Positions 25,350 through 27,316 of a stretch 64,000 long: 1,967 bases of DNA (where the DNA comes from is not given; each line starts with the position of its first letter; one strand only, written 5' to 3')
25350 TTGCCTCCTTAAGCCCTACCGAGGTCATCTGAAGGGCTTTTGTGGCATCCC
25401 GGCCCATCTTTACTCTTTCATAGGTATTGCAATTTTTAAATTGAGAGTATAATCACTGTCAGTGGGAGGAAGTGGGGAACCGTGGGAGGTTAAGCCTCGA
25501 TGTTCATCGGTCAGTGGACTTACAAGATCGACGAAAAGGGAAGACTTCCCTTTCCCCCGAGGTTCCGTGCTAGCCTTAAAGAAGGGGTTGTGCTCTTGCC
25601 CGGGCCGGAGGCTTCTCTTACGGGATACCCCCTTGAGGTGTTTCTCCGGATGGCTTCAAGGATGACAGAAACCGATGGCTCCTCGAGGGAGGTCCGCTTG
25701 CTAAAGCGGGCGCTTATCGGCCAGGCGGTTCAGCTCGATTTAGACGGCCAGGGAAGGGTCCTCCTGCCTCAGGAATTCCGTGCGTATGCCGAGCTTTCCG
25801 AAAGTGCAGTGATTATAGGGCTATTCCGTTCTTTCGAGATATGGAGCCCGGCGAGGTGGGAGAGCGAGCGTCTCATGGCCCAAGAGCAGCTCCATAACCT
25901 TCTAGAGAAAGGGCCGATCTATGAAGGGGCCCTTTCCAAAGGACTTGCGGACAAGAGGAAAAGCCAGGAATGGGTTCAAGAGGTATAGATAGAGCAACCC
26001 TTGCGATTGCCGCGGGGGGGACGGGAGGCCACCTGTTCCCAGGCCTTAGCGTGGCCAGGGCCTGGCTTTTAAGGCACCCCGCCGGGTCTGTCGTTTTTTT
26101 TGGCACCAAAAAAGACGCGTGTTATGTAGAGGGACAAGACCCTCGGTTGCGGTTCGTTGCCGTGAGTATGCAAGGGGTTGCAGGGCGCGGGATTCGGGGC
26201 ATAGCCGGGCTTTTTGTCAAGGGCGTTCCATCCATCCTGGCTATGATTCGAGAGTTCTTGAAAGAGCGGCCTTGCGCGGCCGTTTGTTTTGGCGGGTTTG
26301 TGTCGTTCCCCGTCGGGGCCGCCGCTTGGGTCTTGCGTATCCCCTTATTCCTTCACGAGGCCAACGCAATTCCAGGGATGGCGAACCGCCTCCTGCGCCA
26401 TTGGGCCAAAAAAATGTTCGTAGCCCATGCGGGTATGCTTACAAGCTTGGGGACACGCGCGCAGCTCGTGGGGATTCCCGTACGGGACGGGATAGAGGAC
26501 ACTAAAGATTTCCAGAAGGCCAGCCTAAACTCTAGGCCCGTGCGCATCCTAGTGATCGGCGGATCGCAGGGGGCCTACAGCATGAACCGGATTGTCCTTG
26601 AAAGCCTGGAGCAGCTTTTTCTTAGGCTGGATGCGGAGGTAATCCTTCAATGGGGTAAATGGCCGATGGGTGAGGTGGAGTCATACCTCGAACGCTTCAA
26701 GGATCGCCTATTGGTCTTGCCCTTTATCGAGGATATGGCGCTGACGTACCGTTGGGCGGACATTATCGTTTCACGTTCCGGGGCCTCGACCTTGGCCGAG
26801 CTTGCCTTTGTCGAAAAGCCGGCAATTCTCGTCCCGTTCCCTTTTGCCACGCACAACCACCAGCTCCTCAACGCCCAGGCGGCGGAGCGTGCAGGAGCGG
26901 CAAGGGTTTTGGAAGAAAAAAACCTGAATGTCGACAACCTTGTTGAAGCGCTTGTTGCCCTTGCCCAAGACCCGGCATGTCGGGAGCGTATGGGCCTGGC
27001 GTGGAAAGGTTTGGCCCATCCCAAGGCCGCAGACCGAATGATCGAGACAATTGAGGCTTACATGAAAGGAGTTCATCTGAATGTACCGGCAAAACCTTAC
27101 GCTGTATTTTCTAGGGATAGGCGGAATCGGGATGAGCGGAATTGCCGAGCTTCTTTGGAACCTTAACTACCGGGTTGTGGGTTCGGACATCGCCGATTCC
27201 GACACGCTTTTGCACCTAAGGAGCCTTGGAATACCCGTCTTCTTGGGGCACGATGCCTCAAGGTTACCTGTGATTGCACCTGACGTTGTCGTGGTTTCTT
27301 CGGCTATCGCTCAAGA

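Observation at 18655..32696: Rearranged division/cell-wall cluster: rnpB upstream of rsmH, mraZ relocated to the ftsW slot, and ftsL/ftsI/ftsW/ftsQ absent from the cluster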

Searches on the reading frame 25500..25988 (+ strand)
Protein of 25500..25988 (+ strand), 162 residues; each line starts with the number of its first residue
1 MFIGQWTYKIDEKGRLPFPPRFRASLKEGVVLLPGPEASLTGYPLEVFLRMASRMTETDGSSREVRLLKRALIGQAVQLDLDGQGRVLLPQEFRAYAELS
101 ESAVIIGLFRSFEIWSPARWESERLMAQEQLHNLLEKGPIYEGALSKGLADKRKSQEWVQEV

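Call 4: search_protein_families(library=ncbifam, proteins=[window:25500-25988:+])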
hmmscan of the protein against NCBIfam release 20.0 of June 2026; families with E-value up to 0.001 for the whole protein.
window:25500-25988:+ (162 aa): 6 families
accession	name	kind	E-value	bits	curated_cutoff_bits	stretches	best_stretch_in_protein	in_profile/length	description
TIGR00242.1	TIGR00242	equivalog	4.2e-26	91.6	98.35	1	1-123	1-124/144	division/cell wall cluster transcriptional repressor MraZ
NF001476.0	PRK00326.2-2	equivalog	1.5e-25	89.7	162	1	1-132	4-147/163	division/cell wall cluster transcriptional repressor MraZ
NF001477.0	PRK00326.2-4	equivalog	6.6e-20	71.6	162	1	1-132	3-139/155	division/cell wall cluster transcriptional repressor MraZ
NF001482.0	PRK00326.3-4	equivalog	5.8e-19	68.3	168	1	1-131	1-148/160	division/cell wall cluster transcriptional repressor MraZ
NF001475.0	PRK00326.2-1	equivalog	8.5e-13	48.5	257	1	2-132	4-139/149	division/cell wall cluster transcriptional repressor MraZ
NF001483.0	PRK00326.3-5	equivalog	7e-09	36.1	239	1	2-136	3-142/155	division/cell wall cluster transcriptional repressor MraZ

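Call 5: search_protein_families(library=pfam, proteins=[window:25500-25988:+])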
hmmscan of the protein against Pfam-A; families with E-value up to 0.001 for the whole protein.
window:25500-25988:+ (162 aa): 1 family
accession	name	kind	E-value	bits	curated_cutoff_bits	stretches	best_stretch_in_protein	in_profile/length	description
PF02381.23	MraZ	-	2.1e-26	92.1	23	2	73-122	2-51/72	MraZ protein, putative antitoxin-like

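Call 14: find_homologous_proteins(query=window:25500-25988:+)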
Query window:25500-25988:+ (162 aa): 366 proteins with E <= 0.001 among 916 candidates; the best 120 are listed.
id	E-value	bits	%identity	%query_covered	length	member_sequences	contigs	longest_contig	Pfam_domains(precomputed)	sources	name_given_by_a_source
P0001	7.6e-100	349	99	100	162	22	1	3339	PF02381.24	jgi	jgi:MraZ protein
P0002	1.4e-89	316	89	100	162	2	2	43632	PF02381.24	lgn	-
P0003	1.0e-65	239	71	95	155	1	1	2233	PF02381.24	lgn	-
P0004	2.7e-64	234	74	88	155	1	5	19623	PF02381.24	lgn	-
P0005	5.2e-32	129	46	84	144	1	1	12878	PF02381.24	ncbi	-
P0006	2.5e-31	127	46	84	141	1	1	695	PF02381.24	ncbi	-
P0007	2.9e-31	127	45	84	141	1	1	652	PF02381.24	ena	-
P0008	3.3e-31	126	44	88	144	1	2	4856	PF02381.24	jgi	jgi:MraZ protein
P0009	3.9e-31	126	46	84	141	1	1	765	PF02381.24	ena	-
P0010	3.9e-31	126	46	84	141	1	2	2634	PF02381.24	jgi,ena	-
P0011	4.5e-31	126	46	84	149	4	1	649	PF02381.24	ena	-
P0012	6.8e-31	125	46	84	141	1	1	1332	PF02381.24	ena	-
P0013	7.3e-31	125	46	84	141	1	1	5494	PF02381.24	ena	-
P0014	7.3e-31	125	45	84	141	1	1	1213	PF02381.24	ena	-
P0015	8.6e-31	125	46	84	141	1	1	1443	PF02381.24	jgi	jgi:MraZ protein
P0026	6.8e-29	119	44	84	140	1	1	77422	PF02381.24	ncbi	ncbi:division/cell wall cluster transcriptional repressor MraZ [Chloroflexota bacterium]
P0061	1.2e-25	108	43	74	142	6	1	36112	PF02381.24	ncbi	ncbi:MAG: division/cell wall cluster transcriptional repressor MraZ [Thermomicrobiales bacterium]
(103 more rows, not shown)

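Call 15: find_encoding_contigs(protein=P0004, flank=10000, max_places=5)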
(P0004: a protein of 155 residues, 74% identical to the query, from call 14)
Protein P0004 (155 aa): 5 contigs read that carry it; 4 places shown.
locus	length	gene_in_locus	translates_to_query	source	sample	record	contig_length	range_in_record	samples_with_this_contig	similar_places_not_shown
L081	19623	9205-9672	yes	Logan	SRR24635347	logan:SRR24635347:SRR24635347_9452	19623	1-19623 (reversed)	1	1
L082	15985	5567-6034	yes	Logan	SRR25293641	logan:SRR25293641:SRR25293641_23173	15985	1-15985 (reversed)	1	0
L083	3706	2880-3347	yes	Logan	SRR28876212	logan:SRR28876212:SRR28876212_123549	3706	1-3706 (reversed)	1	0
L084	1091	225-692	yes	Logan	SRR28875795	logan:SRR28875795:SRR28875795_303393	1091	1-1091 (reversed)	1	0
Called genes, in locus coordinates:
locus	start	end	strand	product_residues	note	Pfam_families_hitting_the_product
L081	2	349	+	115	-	?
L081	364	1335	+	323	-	PF08545:ACP_syn_III, PF08541:ACP_syn_III_C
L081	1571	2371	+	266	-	PF02591:Zn_ribbon_9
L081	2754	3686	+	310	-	PF01795:Methyltransf_5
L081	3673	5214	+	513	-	PF08245:Mur_ligase_M, PF02875:Mur_ligase_C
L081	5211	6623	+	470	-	PF08245:Mur_ligase_M, PF02875:Mur_ligase_C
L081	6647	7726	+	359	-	PF00953:Glycos_transf_4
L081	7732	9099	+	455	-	PF08245:Mur_ligase_M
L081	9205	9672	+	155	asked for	PF02381:MraZ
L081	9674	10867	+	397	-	PF03033:Glyco_transf_28, PF04101:Glyco_tran_28_C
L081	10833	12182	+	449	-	PF01225:Mur_ligase, PF08245:Mur_ligase_M, PF02875:Mur_ligase_C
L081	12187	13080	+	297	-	PF01565:FAD_binding_4 (weak), PF02873:MurB_C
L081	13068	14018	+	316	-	PF01820:Dala_Dala_lig_N, PF08443:RimK, PF07478:Dala_Dala_lig_C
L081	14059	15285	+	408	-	PF11104:PilM_2 (faint), PF02491:SHS2_FTSA, PF06723:MreB_Mbl, PF14450:FtsA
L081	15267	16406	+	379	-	PF00091:Tubulin, PF12327:FtsZ_C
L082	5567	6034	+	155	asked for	PF02381:MraZ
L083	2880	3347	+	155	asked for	PF02381:MraZ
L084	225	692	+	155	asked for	PF02381:MraZ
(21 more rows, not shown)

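Call 16: find_encoding_contigs(protein=P0002, flank=10000, max_places=3)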
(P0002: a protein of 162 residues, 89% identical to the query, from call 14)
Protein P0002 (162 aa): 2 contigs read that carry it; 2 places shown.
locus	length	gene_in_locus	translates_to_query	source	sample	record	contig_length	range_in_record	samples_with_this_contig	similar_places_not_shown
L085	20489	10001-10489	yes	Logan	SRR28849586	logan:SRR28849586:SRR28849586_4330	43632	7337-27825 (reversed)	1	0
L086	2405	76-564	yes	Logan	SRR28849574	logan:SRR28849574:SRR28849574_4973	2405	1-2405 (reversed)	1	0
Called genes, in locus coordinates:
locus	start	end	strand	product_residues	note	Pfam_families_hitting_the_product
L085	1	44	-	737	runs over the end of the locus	PF00488:MutS_V, PF01713:Smr (weak)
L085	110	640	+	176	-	PF09990:DUF2231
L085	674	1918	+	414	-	PF00109:ketoacyl-synt, PF02801:Ketoacyl-synt_C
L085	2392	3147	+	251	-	PF02591:Zn_ribbon_9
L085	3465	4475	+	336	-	PF01795:Methyltransf_5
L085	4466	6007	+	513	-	PF08245:Mur_ligase_M, PF02875:Mur_ligase_C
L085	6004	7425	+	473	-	PF08245:Mur_ligase_M, PF02875:Mur_ligase_C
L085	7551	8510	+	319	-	PF00953:Glycos_transf_4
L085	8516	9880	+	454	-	PF08245:Mur_ligase_M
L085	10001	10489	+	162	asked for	PF02381:MraZ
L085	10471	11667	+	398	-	PF03033:Glyco_transf_28, PF04101:Glyco_tran_28_C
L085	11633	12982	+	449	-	PF01225:Mur_ligase, PF08245:Mur_ligase_M, PF02875:Mur_ligase_C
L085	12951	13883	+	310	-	PF01565:FAD_binding_4, PF02873:MurB_C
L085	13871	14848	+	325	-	PF01820:Dala_Dala_lig_N, PF08443:RimK, PF07478:Dala_Dala_lig_C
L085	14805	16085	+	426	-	PF11104:PilM_2 (faint), PF14450:FtsA (weak), PF02491:SHS2_FTSA, PF06723:MreB_Mbl, PF14450:FtsA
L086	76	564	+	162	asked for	PF02381:MraZ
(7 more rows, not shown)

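Call 17: find_encoding_contigs(protein=P0003, flank=10000, max_places=3)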
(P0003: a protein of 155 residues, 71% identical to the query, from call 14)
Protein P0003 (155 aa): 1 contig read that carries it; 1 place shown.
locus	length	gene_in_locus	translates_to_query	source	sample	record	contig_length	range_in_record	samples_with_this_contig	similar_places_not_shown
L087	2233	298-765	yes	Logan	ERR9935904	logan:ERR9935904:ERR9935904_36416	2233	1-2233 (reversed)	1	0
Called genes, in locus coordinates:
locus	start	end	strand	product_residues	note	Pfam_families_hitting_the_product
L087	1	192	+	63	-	?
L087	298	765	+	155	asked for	PF02381:MraZ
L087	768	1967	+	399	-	PF03033:Glyco_transf_28, PF04101:Glyco_tran_28_C, PF06722:EryCIII-like_C (weak)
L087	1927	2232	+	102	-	?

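Call 29: find_encoding_contigs(protein=P0005, flank=10000, max_places=2)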
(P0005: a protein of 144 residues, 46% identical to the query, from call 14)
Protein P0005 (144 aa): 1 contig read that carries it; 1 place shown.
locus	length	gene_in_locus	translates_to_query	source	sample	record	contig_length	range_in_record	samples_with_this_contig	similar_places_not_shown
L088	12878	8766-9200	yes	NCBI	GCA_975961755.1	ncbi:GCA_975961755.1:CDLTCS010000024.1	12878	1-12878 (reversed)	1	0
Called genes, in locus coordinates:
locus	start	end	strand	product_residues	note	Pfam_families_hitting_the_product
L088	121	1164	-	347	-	PF02912:Phe_tRNA-synt_N, PF01409:tRNA-synt_2d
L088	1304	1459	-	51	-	-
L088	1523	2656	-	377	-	PF22694:CtpB_N-like, PF00595:PDZ, PF13180:PDZ_2 (weak), PF17820:PDZ_6, PF03572:Peptidase_S41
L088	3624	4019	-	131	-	PF00075:RNase_H, PF13456:RVT_3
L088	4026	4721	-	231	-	PF24481:CT398_CC, PF24525:TTC3, PF02591:Zn_ribbon_9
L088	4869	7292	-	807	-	PF17764:PriA_3primeBD, PF00270:DEAD, PF04851:ResIII, PF18319:Zn_ribbon_PriA (weak), PF00271:Helicase_C (weak), PF18074:PriA_C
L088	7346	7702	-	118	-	PF01245:Ribosomal_L19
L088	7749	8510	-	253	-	PF01746:tRNA_m1G_MT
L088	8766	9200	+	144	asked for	PF02381:MraZ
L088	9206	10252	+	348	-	PF01795:Methyltransf_5, PF13847:Methyltransf_31 (faint)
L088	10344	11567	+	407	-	PF14450:FtsA (weak), PF02491:SHS2_FTSA, PF11104:PilM_2 (faint), PF06723:MreB_Mbl, PF14450:FtsA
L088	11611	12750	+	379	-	PF00091:Tubulin, PF12327:FtsZ_C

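Call 46: search_solved_structures(query=window:25500-25988:+, max_evalue=0.01, show_alignments=1)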
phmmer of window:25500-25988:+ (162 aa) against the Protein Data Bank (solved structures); distinct sequences matched with E-value up to 0.01: 4.
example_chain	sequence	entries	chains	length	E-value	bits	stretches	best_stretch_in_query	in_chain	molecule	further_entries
1n0e_A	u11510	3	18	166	9.6e-12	48.5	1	1-136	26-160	Protein mraZ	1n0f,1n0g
9qlr_J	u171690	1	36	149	6.4e-11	45.8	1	1-136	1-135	Transcriptional regulator MraZ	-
9qlg_A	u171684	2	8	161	8.2e-11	45.4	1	1-136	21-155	Transcriptional regulator MraZ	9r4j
9sx6_A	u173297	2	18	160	8.3e-11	45.4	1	1-136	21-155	Transcriptional regulator MraZ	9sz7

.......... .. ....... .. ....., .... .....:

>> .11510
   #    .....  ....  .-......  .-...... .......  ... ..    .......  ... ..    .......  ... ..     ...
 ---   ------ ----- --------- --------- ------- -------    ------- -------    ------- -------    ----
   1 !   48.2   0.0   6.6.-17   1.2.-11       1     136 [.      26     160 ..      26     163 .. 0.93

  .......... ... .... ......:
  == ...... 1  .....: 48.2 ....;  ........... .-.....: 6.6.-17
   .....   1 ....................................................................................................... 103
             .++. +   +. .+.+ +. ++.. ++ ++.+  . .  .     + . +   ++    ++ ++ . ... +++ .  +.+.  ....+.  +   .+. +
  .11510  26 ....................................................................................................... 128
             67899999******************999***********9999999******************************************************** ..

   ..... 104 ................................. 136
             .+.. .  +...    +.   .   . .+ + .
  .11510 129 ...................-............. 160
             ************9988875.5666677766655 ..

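Call 53: find_encoding_contigs(protein=P0026, flank=10000, max_places=1)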
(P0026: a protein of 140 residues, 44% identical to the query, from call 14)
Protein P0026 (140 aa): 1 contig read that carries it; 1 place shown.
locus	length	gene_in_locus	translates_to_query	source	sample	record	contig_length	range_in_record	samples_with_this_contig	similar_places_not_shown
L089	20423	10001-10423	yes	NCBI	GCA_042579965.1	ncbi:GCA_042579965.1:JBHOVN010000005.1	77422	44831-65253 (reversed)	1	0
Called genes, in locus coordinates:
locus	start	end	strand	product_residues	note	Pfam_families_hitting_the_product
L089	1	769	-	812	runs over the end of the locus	PF13567:DUF4131, PF03772:Competence, PF00753:Lactamase_B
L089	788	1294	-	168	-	PF10531:SLBB, PF22461:SLBB_2 (weak), PF00633:HHH (faint), PF12836:HHH_3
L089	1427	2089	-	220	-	PF02254:TrkA_N, PF02080:TrkA_C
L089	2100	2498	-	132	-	PF02254:TrkA_N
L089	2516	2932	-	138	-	PF00582:Usp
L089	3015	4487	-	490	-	PF13520:AA_permease_2, PF00324:AA_permease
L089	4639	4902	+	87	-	-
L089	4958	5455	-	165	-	PF01327:Pep_deformylase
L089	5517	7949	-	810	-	PF17764:PriA_3primeBD, PF00270:DEAD, PF04851:ResIII, PF18319:Zn_ribbon_PriA (weak), PF00271:Helicase_C, PF18074:PriA_C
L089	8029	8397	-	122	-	PF01245:Ribosomal_L19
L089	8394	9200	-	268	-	PF01746:tRNA_m1G_MT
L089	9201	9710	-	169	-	PF00994:MoCF_biosynth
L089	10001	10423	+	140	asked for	PF02381:MraZ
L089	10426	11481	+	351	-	PF01795:Methyltransf_5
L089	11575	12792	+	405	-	PF11104:PilM_2 (faint), PF14450:FtsA, PF02491:SHS2_FTSA, PF06723:MreB_Mbl, PF14450:FtsA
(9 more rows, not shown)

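Call 54: find_encoding_contigs(protein=P0061, flank=10000, max_places=1)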
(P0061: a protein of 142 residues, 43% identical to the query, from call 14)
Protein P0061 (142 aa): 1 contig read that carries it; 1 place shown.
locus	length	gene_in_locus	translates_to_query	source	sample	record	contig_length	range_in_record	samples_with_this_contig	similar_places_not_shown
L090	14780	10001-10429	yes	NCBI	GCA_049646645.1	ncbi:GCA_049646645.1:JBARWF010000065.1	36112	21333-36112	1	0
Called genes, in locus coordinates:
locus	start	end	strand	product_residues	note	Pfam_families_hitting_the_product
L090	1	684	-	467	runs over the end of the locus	PF02366:PMT, PF13231:PMT_2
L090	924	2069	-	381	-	PF04536:TPM_phosphatase (weak)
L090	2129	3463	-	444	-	PF02366:PMT, PF13231:PMT_2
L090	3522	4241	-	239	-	PF01209:Ubie_methyltran, PF03141:Methyltransf_29 (weak), PF13489:Methyltransf_23, PF03848:TehB, PF08241:Methyltransf_11, PF08242:Methyltransf_12, PF13649:Methyltransf_25, PF13847:Methyltransf_31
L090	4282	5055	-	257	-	PF00535:Glycos_transf_2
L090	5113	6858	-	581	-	PF13231:PMT_2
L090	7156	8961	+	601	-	PF00289:Biotin_carb_N, PF02786:CPSase_L_D2, PF02222:ATP-grasp, PF07478:Dala_Dala_lig_C, PF02785:Biotin_carb_C, PF00364:Biotin_lipoyl, PF25917:BSH_RND (weak)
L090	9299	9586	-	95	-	-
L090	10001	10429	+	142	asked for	PF02381:MraZ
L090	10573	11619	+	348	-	PF01795:Methyltransf_5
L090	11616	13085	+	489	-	PF01225:Mur_ligase, PF08245:Mur_ligase_M, PF02875:Mur_ligase_C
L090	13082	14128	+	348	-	PF10555:MraY_sig1 (weak), PF00953:Glycos_transf_4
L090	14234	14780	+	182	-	PF21799:MurD-like_N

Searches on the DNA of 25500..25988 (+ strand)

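Call 34: search_rna_families(source=L088, threshold=gathering)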
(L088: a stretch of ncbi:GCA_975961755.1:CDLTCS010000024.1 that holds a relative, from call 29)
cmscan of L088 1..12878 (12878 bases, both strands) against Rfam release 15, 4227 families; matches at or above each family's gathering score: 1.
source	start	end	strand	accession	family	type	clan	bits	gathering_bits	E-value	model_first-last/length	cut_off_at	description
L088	3199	3558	-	RF00010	RNaseP_bact_a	Gene; ribozyme;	CL00002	297.1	100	6.8e-97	1-367/367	no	Bacterial RNase P class A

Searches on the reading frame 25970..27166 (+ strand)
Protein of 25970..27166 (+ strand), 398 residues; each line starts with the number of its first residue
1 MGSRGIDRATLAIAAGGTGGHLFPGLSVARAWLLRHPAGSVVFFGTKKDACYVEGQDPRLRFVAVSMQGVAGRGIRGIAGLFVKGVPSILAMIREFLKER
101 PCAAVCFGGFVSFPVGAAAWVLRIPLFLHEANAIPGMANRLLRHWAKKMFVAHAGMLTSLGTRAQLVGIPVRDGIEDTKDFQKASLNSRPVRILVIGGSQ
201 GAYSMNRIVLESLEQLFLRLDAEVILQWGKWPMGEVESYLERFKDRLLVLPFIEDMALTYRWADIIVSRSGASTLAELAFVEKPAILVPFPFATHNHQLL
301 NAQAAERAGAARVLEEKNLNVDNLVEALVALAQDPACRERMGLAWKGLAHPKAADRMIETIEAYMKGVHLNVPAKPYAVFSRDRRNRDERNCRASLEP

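Call 4: search_protein_families(library=ncbifam, proteins=[window:25970-27166:+])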
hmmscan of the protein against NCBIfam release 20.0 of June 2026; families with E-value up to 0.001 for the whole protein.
window:25970-27166:+ (398 aa): 7 families
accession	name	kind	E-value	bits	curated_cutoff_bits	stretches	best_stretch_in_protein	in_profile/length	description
TIGR01133.1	murG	equivalog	1.8e-78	264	250.25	1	10-361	7-353/353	undecaprenyldiphospho-muramoylpentapeptide beta-N-acetylglucosaminyltransferase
NF009102.0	PRK12446.1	equivalog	2.3e-31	109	339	1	84-360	78-348/352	undecaprenyldiphospho-muramoylpentapeptide beta-N-acetylglucosaminyltransferase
NF010135.0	PRK13609.1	equivalog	3.1e-13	49.4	500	1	164-366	172-370/388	diglucosyl diacylglycerol synthase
NF041548.1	PssE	equivalog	1.9e-06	27.9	120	1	194-317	2-113/146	PssE/Cps14G family polysaccharide biosynthesis glycosyltransferase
NF033129.1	macro_glyco_Mgt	subfamily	5.4e-05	22.3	700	1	240-364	272-391/393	macrolide-inactivating glycosyltransferase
TIGR00661.1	MJ1255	subfamily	0.00065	19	195.9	1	244-322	228-305/321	MJ1255/VC2487 family glycosyltransferase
TIGR01426.2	MGT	subfamily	0.00065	18.8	260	1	262-341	292-367/393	macrolide family glycosyltransferase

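Call 5: search_protein_families(library=pfam, proteins=[window:25970-27166:+])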
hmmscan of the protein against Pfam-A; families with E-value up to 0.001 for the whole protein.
window:25970-27166:+ (398 aa): 2 families
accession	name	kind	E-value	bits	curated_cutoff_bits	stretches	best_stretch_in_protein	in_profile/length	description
PF04101.22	Glyco_tran_28_C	-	2e-38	132.5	22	1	193-356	2-165/166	Glycosyltransferase family 28 C-terminal domain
PF03033.26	Glyco_transf_28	-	4.2e-24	85.6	26.2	1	12-150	2-138/139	Glycosyltransferase family 28 N-terminal domain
